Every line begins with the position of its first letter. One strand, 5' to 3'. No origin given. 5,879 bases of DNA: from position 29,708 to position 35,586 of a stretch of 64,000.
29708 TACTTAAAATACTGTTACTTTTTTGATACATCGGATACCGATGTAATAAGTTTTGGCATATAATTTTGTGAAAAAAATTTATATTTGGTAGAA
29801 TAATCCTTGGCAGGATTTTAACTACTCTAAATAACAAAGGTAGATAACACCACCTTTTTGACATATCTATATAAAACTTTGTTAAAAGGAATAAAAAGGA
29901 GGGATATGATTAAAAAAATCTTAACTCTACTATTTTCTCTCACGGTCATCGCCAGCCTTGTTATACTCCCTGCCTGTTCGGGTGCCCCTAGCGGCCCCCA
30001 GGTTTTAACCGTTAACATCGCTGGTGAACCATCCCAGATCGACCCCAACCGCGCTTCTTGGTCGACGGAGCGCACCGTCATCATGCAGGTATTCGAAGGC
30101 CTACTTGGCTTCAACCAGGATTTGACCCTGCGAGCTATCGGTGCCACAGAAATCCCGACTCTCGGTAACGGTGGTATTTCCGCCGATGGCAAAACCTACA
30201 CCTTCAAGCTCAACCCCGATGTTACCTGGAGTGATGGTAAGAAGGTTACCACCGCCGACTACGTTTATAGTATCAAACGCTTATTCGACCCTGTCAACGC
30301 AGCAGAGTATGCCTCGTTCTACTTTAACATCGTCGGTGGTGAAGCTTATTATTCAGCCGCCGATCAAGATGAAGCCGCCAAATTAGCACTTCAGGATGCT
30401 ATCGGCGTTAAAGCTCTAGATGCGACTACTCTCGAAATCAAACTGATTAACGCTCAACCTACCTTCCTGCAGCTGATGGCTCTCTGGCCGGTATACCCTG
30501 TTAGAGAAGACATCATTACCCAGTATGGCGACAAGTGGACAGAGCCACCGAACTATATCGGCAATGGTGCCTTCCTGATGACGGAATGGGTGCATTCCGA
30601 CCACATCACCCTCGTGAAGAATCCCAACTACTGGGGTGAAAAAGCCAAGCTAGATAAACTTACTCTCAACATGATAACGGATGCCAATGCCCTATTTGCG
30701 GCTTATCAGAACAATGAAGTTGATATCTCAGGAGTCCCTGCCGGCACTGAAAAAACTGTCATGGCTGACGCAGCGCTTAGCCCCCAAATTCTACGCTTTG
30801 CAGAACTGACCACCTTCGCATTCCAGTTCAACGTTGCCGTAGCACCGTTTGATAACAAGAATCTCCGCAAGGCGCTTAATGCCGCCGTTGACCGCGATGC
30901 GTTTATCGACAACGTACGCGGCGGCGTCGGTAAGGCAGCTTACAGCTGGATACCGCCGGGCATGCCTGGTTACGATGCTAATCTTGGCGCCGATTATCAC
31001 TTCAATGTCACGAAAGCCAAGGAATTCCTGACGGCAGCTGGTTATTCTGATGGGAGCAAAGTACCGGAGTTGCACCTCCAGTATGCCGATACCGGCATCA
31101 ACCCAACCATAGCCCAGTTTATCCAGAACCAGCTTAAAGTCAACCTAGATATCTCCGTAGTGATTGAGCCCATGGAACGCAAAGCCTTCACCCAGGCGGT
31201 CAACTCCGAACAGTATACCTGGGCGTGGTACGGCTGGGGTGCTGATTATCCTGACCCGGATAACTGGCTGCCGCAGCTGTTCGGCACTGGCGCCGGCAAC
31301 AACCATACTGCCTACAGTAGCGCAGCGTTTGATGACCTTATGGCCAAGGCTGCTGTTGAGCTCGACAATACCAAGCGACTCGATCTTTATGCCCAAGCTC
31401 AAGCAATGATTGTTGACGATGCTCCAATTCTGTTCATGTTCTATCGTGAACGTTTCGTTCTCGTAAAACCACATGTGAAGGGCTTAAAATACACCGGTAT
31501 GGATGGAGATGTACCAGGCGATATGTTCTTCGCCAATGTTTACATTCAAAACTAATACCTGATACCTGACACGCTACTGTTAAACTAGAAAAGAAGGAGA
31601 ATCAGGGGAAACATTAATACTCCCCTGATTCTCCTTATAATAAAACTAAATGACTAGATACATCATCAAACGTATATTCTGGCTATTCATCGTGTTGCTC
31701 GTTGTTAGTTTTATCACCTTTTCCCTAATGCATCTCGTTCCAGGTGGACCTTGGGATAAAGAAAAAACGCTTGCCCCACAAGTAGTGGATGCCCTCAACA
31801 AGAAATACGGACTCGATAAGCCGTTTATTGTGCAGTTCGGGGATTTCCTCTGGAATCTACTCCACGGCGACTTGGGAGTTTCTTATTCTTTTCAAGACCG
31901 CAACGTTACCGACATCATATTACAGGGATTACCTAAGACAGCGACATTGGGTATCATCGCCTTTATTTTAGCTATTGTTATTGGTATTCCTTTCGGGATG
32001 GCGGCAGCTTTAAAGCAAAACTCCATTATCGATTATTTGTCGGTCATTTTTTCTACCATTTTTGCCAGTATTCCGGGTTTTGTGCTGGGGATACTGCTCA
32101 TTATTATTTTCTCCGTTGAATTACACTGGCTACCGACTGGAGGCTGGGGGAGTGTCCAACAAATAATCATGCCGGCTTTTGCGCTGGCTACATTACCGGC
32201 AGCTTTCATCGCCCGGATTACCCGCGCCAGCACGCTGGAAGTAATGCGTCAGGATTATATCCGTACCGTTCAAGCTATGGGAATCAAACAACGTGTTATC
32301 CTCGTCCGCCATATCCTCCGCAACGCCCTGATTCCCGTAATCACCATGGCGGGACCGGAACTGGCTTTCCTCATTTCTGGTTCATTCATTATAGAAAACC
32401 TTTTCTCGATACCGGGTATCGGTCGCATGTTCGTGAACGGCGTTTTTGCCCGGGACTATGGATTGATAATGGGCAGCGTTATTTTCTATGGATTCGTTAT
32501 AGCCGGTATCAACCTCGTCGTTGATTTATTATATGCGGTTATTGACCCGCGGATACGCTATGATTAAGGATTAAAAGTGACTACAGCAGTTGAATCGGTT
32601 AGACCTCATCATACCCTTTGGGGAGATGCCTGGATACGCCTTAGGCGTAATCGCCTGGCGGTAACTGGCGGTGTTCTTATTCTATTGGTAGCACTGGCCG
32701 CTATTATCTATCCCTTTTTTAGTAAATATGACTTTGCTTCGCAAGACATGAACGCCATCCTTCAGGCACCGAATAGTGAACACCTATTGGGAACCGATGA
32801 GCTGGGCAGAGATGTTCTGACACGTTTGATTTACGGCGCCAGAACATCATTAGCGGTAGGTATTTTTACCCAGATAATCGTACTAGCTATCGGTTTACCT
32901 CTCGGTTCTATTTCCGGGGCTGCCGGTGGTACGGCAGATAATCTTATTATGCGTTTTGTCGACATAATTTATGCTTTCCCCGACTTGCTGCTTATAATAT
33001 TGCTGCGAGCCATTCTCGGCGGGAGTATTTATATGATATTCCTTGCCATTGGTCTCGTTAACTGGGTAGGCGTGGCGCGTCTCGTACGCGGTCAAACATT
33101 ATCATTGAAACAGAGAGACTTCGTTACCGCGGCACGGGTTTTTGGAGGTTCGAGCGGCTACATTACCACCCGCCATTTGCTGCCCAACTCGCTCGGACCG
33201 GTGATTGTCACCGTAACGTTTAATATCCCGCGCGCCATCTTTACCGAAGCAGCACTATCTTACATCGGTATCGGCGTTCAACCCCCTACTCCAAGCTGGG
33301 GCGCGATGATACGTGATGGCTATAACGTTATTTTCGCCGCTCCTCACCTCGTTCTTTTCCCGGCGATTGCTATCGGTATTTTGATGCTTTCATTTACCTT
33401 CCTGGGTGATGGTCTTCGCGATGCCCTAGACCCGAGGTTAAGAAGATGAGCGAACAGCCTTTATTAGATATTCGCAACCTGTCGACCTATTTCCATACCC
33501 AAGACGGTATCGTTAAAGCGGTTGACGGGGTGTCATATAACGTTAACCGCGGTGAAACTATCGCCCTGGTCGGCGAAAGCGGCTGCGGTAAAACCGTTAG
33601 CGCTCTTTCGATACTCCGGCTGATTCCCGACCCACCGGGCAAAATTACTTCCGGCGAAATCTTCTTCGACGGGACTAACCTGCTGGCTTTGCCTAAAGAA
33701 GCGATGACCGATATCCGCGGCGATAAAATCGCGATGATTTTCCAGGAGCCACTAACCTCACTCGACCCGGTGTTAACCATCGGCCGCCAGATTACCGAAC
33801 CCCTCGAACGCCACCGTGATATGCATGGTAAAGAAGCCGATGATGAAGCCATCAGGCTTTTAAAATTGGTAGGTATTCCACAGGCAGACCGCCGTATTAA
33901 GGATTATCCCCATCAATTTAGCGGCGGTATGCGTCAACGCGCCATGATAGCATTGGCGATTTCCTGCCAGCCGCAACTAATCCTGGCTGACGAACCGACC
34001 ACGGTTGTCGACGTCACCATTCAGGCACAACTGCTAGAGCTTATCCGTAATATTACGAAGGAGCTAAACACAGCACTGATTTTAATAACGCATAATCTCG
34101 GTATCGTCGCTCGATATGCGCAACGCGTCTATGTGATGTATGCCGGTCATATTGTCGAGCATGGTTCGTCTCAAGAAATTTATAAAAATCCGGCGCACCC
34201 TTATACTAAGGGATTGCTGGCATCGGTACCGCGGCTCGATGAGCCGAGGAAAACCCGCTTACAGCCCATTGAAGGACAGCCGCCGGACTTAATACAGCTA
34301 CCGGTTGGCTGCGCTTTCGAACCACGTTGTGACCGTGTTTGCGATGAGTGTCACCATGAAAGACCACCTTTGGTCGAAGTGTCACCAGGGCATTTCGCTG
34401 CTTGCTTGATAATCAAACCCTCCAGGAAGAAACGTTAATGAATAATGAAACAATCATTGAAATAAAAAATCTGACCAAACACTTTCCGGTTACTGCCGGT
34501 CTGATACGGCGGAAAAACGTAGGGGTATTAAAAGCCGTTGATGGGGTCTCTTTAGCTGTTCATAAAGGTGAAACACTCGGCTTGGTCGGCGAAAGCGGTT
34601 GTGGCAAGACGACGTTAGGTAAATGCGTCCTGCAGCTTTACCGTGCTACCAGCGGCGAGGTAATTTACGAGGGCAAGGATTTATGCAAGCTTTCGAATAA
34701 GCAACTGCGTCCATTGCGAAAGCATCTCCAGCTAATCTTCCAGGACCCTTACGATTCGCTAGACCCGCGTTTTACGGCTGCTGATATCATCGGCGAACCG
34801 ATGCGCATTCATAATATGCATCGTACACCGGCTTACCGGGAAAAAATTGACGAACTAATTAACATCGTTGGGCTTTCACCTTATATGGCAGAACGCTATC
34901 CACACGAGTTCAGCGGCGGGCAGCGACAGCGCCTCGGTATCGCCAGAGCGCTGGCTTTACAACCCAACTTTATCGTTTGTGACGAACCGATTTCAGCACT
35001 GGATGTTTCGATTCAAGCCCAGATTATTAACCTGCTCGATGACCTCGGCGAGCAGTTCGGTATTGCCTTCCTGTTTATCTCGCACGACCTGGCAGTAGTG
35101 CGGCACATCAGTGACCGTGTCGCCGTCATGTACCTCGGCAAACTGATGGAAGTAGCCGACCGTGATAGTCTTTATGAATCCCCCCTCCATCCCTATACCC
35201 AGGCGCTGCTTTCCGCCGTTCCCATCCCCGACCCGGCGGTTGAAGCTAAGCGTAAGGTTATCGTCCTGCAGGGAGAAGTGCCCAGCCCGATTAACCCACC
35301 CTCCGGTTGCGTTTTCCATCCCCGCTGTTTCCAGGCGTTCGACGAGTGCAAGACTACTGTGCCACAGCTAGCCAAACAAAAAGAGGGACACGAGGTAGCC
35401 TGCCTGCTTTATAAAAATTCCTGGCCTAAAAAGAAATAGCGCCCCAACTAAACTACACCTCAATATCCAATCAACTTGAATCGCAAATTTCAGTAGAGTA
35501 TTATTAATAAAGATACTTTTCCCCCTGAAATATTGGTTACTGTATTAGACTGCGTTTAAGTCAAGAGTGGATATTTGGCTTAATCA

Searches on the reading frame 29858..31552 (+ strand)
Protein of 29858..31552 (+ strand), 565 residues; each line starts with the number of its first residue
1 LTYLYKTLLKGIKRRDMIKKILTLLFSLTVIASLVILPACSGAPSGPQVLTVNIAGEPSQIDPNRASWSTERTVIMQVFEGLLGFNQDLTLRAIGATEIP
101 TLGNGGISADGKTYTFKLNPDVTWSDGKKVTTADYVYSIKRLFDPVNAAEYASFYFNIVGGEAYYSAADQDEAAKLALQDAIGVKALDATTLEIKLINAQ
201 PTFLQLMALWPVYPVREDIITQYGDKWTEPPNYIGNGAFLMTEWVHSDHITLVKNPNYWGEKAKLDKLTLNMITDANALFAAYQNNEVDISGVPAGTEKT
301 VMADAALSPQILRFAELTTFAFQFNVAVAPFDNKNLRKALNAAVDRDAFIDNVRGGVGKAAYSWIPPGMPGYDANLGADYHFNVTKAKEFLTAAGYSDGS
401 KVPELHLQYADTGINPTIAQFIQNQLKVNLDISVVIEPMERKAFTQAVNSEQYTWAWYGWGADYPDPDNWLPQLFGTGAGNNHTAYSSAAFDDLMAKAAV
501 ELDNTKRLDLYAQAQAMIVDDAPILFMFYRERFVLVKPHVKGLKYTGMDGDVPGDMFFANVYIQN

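Call 67: search_protein_families(library=pfam, proteins=[window:29858-31552:+], max_evalue=0.00001)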
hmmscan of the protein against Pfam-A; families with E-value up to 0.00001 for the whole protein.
window:29858-31552:+ (565 aa): 1 family
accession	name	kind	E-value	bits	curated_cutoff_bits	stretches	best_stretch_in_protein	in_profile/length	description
PF00496.27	SBP_bac_5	-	3.5e-87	293.4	32.4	1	107-481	12-367/368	Bacterial extracellular solute-binding proteins, family 5 Middle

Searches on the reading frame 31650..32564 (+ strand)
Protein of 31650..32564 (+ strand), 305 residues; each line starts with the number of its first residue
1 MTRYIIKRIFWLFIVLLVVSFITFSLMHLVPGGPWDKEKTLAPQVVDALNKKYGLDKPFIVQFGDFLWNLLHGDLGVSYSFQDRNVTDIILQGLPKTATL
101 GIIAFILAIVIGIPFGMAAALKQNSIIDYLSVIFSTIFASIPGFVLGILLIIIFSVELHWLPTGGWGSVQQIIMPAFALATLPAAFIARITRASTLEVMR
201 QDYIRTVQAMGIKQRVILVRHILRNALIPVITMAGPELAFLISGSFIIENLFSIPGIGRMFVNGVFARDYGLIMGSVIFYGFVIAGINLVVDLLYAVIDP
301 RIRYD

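Call 67: search_protein_families(library=pfam, proteins=[window:31650-32564:+], max_evalue=0.00001)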
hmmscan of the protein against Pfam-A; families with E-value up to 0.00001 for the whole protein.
window:31650-32564:+ (305 aa): 2 families
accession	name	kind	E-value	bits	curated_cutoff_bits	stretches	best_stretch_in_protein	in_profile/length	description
PF00528.27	BPD_transp_1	-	2.6e-39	135.3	26.4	1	112-303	1-183/184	Binding-protein-dependent transport system inner membrane component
PF19300.4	BPD_transp_1_N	-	3e-12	47.1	23.8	1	1-100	1-113/114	Binding-prot-dependent transport system membrane comp, N-term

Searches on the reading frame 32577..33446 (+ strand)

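Call 67: search_protein_families(library=pfam, proteins=[window:32577-33446:+], max_evalue=0.00001)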
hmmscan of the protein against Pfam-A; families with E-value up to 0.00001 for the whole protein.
window:32577-33446:+ (290 aa): 2 families
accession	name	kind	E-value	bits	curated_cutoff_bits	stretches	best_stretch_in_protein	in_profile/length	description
PF00528.27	BPD_transp_1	-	2.9e-31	109.1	26.4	1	106-290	1-184/184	Binding-protein-dependent transport system inner membrane component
PF12911.12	OppC_N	-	1.3e-16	60.7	23.9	1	13-65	1-53/53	N-terminal TM domain of oligopeptide transport permease C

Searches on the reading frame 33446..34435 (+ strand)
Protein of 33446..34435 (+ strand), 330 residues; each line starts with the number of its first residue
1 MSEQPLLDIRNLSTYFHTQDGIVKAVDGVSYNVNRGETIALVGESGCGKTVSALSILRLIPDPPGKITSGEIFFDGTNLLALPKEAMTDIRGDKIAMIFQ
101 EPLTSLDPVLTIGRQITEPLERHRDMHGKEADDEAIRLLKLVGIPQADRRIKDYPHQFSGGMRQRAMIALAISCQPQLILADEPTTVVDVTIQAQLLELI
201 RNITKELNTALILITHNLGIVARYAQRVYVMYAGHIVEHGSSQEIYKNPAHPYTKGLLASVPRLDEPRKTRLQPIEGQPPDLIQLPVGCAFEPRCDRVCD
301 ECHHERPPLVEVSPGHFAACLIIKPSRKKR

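Call 67: search_protein_families(library=pfam, proteins=[window:33446-34435:+], max_evalue=0.00001)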
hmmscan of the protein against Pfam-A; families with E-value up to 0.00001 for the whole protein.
window:33446-34435:+ (330 aa): 3 families
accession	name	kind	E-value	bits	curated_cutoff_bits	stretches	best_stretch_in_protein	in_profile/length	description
PF00005.33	ABC_tran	-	4.4e-29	102.3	25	1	27-186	2-137/137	ABC transporter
PF08352.17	oligo_HPY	-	1.2e-21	77.3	27.1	1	237-302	1-65/65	Oligopeptide/dipeptide transporter, C-terminal region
PF13304.12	AAA_21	-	1.8e-06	28.7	27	1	147-221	227-303/304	AAA domain, putative AbiEii toxin, Type IV TA system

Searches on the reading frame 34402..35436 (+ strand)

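Call 67: search_protein_families(library=pfam, proteins=[window:34402-35436:+], max_evalue=0.00001)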
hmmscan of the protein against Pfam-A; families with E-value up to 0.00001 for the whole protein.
window:34402-35436:+ (345 aa): 2 families
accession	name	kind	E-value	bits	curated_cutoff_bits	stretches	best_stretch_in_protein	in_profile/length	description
PF00005.33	ABC_tran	-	5.9e-32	111.6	25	1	47-197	2-136/137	ABC transporter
PF08352.17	oligo_HPY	-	6.4e-19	68.5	27.1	1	249-316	1-65/65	Oligopeptide/dipeptide transporter, C-terminal region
